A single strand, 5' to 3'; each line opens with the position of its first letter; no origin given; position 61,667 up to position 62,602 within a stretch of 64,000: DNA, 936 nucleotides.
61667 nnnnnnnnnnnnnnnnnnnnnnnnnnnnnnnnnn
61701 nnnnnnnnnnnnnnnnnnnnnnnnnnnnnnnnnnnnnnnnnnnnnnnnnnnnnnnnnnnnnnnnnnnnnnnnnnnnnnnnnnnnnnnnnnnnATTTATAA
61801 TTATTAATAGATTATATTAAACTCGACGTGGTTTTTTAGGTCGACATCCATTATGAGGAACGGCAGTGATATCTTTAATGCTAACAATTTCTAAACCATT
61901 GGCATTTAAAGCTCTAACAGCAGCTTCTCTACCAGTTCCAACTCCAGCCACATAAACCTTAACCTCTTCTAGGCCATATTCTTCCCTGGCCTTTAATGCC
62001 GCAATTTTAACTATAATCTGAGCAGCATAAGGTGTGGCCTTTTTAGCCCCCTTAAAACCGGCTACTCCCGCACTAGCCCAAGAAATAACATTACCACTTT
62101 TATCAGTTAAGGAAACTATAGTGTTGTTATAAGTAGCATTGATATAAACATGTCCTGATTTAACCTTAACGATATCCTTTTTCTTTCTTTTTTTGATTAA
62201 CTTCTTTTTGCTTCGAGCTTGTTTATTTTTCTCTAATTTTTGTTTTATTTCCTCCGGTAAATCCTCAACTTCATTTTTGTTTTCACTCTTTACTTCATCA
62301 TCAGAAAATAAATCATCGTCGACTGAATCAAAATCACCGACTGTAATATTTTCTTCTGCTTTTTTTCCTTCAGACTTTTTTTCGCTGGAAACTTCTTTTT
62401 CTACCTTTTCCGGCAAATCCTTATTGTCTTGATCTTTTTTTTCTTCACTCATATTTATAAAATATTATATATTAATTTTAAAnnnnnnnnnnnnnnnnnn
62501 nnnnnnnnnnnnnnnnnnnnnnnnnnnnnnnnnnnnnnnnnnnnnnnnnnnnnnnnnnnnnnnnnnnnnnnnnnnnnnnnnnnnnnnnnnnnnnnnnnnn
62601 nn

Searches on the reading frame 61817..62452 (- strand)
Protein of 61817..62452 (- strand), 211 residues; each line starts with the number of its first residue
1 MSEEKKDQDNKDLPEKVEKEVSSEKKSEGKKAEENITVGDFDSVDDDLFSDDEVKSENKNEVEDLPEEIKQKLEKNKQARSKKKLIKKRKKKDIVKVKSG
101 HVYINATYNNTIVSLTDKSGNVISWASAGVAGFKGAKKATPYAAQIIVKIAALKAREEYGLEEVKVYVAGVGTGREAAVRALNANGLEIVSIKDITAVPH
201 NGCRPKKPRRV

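Call 67: find_encoding_contigs(protein=window:61817-62452:-, flank=10000, max_places=2)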
Protein window:61817-62452:- (211 aa): 5 contigs read that carry it; 1 place shown.
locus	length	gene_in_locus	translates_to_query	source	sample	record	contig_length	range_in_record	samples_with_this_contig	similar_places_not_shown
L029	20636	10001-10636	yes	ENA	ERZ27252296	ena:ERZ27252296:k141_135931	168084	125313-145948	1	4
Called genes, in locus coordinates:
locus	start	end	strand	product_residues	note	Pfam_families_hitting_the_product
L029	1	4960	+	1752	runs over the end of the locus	PF01326:PPDK_N, PF00391:PEP-utilizers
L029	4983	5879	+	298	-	-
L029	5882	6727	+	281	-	-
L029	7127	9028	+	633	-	PF01411:tRNA-synt_2c, PF07973:tRNA_SAD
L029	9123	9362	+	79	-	PF01176:eIF-1a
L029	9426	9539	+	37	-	PF00444:Ribosomal_L36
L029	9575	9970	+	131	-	PF00416:Ribosomal_S13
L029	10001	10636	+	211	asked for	PF00411:Ribosomal_S11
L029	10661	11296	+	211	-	PF00163:Ribosomal_S4, PF01479:S4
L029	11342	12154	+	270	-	PF01193:RNA_pol_L, PF01000:RNA_pol_A_bac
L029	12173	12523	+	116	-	PF01196:Ribosomal_L17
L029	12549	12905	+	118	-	PF00572:Ribosomal_L13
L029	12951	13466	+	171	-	PF00380:Ribosomal_S9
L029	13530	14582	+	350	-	PF13632:Glyco_trans_2_3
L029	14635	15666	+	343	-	PF04545:Sigma70_r4, PF05066:HARE-HTH (faint)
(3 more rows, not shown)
